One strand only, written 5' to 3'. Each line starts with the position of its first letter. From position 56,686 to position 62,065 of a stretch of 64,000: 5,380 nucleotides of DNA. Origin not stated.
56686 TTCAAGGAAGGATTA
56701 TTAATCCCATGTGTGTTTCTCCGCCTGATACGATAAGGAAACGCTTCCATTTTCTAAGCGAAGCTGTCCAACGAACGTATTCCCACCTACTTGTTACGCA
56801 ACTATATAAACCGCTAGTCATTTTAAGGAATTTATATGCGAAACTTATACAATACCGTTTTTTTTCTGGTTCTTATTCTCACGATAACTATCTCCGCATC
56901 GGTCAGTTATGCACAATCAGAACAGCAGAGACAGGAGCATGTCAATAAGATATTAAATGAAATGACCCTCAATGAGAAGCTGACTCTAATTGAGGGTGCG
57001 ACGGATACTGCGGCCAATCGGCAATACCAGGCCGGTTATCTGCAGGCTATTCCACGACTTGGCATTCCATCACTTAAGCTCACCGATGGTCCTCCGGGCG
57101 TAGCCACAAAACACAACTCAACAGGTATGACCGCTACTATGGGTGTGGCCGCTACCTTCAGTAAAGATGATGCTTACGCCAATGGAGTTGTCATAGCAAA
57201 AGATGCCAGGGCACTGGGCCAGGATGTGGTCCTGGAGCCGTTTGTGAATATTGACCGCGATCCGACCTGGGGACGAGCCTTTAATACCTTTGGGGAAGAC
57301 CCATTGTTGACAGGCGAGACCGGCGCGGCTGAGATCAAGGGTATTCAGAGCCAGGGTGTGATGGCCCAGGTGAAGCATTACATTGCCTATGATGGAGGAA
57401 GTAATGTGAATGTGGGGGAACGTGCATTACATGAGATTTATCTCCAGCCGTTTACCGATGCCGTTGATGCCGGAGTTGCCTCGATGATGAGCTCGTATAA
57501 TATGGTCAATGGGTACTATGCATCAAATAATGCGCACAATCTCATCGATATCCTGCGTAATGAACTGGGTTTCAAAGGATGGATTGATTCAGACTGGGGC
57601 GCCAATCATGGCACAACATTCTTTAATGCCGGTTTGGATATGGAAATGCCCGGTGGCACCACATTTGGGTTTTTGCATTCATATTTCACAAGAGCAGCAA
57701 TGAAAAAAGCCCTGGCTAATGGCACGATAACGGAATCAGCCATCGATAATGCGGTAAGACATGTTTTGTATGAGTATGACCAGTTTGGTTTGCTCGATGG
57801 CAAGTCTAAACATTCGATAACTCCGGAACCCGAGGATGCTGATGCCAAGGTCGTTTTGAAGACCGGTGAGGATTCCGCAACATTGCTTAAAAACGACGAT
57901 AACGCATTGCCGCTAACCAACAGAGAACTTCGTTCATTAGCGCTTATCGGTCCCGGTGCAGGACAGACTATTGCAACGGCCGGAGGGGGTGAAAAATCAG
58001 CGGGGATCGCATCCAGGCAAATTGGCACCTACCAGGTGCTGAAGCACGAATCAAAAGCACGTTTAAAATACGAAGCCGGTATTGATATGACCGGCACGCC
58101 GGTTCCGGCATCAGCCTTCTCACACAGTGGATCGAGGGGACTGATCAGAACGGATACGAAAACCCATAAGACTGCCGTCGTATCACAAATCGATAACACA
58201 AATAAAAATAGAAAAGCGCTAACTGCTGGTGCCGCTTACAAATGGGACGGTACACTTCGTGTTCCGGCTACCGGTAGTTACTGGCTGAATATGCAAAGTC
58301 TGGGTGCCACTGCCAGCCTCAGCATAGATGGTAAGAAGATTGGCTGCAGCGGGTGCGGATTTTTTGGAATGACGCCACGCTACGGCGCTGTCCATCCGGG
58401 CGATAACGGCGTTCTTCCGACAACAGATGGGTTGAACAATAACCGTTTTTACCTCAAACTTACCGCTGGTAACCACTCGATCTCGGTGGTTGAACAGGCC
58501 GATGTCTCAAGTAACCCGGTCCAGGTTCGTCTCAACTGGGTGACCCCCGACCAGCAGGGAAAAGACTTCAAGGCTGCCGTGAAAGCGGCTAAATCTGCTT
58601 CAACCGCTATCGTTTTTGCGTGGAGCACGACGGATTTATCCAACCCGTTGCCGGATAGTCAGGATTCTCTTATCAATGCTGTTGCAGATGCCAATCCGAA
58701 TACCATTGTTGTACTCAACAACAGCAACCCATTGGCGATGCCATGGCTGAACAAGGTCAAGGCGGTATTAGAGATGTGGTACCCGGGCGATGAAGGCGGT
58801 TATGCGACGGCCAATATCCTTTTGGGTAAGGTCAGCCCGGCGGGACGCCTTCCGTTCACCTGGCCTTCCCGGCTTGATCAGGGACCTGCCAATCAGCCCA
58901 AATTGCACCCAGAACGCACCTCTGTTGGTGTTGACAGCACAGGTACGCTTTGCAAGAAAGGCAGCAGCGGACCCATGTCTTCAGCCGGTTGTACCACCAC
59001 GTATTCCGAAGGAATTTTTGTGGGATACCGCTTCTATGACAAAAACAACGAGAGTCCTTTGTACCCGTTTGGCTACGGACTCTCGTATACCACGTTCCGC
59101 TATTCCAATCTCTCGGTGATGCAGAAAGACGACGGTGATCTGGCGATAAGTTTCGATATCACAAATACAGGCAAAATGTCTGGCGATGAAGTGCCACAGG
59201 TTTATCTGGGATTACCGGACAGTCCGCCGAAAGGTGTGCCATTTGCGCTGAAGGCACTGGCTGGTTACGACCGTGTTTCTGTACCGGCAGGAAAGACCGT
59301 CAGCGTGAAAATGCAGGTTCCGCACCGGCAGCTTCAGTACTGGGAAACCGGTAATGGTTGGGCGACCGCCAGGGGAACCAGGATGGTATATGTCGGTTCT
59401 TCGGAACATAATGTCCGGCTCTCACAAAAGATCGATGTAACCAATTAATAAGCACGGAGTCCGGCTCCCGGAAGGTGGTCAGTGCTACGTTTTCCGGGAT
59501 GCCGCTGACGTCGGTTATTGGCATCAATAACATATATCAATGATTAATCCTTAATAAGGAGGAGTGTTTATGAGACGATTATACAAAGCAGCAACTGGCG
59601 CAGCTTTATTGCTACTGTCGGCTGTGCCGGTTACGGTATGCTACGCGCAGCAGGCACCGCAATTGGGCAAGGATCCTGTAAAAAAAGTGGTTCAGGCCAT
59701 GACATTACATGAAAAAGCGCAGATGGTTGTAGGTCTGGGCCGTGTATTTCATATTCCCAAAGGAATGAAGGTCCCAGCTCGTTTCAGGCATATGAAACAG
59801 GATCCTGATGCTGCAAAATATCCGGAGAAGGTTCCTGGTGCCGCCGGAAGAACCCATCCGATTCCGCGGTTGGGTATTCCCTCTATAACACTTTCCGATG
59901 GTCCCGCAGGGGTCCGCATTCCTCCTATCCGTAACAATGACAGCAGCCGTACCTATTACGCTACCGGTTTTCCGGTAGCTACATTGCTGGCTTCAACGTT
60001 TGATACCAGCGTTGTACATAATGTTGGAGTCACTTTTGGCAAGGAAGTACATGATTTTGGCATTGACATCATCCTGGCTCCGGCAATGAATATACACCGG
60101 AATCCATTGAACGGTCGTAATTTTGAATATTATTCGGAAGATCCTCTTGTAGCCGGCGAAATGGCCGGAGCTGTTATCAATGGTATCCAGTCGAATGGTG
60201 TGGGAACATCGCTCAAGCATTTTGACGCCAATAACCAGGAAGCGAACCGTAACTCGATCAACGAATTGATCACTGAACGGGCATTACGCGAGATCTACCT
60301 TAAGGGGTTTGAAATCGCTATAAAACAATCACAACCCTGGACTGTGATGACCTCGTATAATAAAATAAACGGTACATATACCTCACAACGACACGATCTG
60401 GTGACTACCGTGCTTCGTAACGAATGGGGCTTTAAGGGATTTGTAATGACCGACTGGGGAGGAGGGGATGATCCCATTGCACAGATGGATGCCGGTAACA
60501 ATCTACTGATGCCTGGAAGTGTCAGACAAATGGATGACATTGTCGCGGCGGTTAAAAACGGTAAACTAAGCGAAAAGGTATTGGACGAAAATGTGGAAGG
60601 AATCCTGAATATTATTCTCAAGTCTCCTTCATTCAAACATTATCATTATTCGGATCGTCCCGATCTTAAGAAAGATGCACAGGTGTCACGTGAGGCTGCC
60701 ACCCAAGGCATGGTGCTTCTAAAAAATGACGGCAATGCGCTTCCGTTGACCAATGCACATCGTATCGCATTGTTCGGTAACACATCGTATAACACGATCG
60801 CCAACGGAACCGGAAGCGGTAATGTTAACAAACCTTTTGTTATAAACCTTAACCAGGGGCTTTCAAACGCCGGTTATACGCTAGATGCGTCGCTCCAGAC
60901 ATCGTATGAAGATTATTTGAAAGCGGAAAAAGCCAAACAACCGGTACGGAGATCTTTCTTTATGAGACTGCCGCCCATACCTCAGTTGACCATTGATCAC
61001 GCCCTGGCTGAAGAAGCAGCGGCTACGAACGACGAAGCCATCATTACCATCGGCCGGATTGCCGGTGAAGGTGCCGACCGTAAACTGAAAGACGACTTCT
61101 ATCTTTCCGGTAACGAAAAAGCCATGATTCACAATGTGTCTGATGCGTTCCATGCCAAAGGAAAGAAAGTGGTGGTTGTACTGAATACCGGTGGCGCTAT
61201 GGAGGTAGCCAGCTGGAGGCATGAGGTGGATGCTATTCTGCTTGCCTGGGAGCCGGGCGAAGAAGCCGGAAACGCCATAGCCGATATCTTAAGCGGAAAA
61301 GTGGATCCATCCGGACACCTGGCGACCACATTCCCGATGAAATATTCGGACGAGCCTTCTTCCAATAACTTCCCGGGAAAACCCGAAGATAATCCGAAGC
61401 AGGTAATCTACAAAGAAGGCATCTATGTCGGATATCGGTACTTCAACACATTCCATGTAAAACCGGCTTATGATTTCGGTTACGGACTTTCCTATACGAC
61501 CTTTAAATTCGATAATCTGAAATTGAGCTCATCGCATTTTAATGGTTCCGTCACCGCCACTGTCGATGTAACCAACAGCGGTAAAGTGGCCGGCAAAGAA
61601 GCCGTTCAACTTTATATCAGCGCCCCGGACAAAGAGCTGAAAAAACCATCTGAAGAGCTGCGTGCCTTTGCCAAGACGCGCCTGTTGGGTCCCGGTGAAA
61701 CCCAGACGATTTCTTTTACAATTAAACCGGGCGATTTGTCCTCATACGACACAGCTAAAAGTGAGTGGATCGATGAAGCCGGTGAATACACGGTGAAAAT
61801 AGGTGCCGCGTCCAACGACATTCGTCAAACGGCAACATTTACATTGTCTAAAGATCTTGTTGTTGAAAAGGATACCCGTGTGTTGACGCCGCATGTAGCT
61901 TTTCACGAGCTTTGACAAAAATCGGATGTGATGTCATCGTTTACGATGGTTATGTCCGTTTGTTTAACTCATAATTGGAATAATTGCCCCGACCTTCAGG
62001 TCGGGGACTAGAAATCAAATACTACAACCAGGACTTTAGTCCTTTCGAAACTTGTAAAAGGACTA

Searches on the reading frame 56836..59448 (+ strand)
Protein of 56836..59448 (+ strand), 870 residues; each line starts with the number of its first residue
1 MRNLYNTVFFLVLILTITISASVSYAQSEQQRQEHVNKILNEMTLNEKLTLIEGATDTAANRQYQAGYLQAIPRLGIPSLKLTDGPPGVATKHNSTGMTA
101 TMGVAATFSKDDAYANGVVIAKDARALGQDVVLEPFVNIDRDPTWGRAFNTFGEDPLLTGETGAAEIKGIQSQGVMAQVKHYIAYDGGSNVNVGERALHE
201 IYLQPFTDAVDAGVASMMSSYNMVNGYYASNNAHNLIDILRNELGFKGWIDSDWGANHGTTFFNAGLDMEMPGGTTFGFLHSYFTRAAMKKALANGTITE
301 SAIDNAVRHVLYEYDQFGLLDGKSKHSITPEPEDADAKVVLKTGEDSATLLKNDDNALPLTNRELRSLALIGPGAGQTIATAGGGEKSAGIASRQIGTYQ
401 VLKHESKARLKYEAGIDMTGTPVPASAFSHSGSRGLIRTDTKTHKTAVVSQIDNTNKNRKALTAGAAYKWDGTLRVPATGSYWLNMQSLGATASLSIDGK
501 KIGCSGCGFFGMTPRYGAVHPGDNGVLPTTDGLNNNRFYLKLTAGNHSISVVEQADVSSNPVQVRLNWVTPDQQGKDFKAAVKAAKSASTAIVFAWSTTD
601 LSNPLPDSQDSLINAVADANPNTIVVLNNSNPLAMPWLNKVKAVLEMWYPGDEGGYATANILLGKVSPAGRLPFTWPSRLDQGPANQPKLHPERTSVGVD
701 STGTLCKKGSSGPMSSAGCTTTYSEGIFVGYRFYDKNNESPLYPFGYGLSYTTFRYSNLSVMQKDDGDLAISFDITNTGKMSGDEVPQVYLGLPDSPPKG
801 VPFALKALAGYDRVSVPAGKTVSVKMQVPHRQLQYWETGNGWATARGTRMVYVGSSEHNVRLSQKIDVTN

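Call 23: search_protein_families(library=pfam, proteins=[window:56836-59448:+], max_evalue=0.001)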
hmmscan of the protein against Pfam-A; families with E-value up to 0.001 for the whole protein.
window:56836-59448:+ (870 aa): 3 families
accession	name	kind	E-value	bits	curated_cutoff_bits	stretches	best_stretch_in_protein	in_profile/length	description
PF01915.27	Glyco_hydro_3_C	-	3.2e-46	158.3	31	1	349-751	2-200/200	Glycosyl hydrolase family 3 C-terminal domain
PF00933.27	Glyco_hydro_3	-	5.2e-41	141.5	27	1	52-311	36-314/316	Glycosyl hydrolase family 3 N terminal domain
PF14310.12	Fn3-like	-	5.3e-14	52.5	25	1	785-856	1-70/71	Fibronectin type III-like domain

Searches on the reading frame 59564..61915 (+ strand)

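Call 23: search_protein_families(library=pfam, proteins=[window:59564-61915:+], max_evalue=0.001)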
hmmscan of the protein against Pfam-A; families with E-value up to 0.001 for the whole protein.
window:59564-61915:+ (783 aa): 3 families
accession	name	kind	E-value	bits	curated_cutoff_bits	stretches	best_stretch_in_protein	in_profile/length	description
PF01915.27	Glyco_hydro_3_C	-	1.5e-47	162.6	31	1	383-624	1-200/200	Glycosyl hydrolase family 3 C-terminal domain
PF00933.27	Glyco_hydro_3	-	1.2e-39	137.1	27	1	132-349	81-315/316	Glycosyl hydrolase family 3 N terminal domain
PF14310.12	Fn3-like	-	6.2e-21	74.8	25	1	679-750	1-71/71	Fibronectin type III-like domain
